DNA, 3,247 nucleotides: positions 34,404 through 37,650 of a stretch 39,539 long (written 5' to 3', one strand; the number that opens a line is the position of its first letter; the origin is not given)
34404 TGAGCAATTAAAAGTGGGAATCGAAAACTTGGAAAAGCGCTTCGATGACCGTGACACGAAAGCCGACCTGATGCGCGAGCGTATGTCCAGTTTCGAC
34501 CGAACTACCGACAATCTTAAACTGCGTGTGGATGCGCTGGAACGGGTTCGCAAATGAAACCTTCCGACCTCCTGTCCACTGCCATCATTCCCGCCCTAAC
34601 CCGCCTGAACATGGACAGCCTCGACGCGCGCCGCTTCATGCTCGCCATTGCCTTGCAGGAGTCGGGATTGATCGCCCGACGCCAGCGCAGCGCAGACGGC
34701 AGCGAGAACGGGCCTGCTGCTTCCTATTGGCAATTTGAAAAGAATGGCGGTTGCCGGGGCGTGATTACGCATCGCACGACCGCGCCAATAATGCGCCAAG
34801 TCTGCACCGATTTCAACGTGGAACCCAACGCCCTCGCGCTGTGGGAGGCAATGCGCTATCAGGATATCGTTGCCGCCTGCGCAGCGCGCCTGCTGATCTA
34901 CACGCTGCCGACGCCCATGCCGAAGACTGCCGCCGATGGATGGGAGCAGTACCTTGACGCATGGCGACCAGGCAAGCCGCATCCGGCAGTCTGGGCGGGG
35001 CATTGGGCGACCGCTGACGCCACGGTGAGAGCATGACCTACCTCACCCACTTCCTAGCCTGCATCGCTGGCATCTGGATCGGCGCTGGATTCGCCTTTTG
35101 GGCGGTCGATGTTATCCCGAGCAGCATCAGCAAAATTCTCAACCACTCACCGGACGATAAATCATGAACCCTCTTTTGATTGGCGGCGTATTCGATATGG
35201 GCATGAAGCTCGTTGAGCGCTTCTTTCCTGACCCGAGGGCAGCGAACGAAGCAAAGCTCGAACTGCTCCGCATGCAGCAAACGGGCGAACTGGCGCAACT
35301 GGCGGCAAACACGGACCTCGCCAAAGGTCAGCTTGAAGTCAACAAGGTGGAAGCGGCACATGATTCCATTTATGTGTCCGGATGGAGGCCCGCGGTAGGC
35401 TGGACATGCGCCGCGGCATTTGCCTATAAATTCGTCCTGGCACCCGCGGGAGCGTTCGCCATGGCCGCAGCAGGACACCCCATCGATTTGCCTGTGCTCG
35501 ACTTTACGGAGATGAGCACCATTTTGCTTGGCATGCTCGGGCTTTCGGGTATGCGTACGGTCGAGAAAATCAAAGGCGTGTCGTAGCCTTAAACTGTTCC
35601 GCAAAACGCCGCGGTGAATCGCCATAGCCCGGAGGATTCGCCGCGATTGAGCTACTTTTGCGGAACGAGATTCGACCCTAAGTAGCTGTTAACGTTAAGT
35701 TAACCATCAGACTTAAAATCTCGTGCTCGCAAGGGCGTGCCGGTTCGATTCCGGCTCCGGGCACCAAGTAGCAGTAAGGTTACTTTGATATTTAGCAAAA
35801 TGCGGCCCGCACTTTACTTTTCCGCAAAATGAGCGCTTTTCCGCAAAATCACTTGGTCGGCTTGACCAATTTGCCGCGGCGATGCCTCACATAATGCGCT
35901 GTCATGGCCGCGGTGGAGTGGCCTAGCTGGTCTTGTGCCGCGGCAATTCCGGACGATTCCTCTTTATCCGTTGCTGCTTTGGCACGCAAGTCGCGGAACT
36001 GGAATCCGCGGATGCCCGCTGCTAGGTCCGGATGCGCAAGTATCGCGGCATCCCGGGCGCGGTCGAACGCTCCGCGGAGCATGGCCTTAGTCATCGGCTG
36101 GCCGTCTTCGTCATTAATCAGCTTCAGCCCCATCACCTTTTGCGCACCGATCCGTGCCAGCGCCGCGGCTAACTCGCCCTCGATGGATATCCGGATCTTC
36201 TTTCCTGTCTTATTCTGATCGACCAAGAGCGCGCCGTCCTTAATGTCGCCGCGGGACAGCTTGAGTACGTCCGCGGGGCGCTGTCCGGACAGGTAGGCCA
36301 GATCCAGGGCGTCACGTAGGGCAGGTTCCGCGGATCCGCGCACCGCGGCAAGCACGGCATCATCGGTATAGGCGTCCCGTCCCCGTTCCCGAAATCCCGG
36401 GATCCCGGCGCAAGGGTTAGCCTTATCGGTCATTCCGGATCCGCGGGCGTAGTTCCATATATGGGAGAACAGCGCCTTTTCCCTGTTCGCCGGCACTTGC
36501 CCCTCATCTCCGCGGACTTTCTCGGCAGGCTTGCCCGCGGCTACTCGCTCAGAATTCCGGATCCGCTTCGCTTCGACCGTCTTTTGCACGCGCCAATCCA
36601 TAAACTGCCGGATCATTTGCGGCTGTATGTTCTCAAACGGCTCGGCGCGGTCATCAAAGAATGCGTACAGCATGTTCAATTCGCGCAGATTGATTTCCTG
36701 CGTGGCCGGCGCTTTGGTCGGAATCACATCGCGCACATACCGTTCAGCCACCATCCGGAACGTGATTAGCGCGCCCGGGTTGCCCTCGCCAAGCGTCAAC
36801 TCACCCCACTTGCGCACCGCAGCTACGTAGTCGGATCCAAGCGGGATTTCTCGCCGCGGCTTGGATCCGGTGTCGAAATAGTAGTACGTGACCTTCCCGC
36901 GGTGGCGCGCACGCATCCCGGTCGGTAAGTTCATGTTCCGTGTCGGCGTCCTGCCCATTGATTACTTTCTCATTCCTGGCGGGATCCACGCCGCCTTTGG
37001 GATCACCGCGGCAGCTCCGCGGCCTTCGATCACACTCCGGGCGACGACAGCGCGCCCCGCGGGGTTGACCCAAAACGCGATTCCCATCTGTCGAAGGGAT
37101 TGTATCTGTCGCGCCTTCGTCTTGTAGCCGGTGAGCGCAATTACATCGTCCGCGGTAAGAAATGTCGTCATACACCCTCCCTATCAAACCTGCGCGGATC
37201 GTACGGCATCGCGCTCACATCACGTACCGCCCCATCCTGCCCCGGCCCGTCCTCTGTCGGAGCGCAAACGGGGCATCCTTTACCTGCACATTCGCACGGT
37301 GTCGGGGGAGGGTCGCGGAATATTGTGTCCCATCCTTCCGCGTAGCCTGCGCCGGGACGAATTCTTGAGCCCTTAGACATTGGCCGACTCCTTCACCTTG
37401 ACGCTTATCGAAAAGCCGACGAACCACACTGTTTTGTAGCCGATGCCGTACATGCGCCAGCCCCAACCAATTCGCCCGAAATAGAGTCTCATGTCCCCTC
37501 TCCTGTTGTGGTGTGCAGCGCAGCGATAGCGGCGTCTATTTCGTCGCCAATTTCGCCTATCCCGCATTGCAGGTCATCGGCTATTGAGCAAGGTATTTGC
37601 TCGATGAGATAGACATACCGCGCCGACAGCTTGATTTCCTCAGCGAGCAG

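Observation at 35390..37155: CCGCGG is absent from about 37.6 kb of the genome but occurs 23 times in the 1.8-kb attP/int/xis module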

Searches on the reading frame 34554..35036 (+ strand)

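Call 34: search_protein_families(library=pfam, proteins=[window:34554-35036:+], max_evalue=0.01)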
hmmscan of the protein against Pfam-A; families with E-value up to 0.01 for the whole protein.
window:34554-35036:+ (160 aa): 0 families

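Call 51: search_protein_families(library=phrogs, proteins=[window:34554-35036:+], max_evalue=0.001)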
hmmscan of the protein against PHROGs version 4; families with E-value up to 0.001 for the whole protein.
window:34554-35036:+ (160 aa): 1 family
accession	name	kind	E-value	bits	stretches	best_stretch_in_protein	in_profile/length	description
phrog_3108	-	unknown function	1.8e-29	103.5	1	1-155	1-156/160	-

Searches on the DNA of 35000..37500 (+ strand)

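Call 7: search_dna_similar(query=window:35000-37500:+, collection=phages, mode=distant, max_rows=20)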
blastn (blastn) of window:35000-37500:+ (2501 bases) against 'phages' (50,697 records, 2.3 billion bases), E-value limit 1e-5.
Records with a match: 1; places in all: 1; records where one place covers at least 80% of the query: 0.
Best place of each record, by identity: 80-90% 1.
By first word of the organism name: Acidovorax 1.
By host as written in the record: Paracidovorax oryzae 1.
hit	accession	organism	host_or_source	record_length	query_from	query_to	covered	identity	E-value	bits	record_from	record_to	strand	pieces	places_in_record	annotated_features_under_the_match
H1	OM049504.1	Acidovorax phage AP1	Paracidovorax oryzae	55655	711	767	2%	87.7%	2e-7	65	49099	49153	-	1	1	none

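Call 72: search_rna_families(source=window, start=35550, end=35900, threshold=evalue, max_evalue=1, show_alignments=1)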
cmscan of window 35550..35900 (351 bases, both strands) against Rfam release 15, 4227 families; matches with E-value up to 1: 2.
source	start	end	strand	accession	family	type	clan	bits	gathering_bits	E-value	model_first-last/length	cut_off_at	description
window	35682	35758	+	RF01852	tRNA-Sec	Gene; tRNA;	CL00001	19.7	47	0.17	1-91/91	no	Selenocysteine transfer RNA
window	35725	35764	-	RF04354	Plastid-ycf2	Cis-reg;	-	17.9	65.7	0.39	1-75/75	no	Plastid-ycf2 5UTR RNA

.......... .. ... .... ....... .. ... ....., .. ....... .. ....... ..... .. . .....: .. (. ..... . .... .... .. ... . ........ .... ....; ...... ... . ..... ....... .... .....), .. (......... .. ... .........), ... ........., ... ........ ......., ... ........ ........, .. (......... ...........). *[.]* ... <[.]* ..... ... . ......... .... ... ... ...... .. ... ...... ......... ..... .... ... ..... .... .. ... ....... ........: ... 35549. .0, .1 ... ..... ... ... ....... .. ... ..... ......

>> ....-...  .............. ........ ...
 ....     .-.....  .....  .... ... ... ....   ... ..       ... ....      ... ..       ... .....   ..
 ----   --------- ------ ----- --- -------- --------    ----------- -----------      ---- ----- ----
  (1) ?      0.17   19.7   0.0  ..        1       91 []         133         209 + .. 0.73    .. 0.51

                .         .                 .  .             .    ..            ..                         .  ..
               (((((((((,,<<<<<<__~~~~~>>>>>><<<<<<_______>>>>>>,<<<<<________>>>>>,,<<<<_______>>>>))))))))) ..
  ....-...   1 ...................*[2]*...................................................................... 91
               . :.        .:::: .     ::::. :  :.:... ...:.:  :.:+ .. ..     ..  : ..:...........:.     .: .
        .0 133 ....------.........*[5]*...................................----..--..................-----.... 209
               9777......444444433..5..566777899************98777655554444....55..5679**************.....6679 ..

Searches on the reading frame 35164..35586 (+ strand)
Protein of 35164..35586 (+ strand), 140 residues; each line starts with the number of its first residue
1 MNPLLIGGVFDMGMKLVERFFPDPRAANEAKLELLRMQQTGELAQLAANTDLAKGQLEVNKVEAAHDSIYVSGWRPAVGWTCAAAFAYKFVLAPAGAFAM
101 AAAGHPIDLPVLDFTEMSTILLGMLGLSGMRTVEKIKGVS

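Call 34: search_protein_families(library=pfam, proteins=[window:35164-35586:+], max_evalue=0.01)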
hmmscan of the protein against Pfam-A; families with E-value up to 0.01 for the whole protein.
window:35164-35586:+ (140 aa): 1 family
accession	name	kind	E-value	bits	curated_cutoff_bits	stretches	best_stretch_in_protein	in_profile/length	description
PF11351.13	GTA_holin_3TM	-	5.5e-27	95.2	24.8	1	7-129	1-120/123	Holin of 3TMs, for gene-transfer release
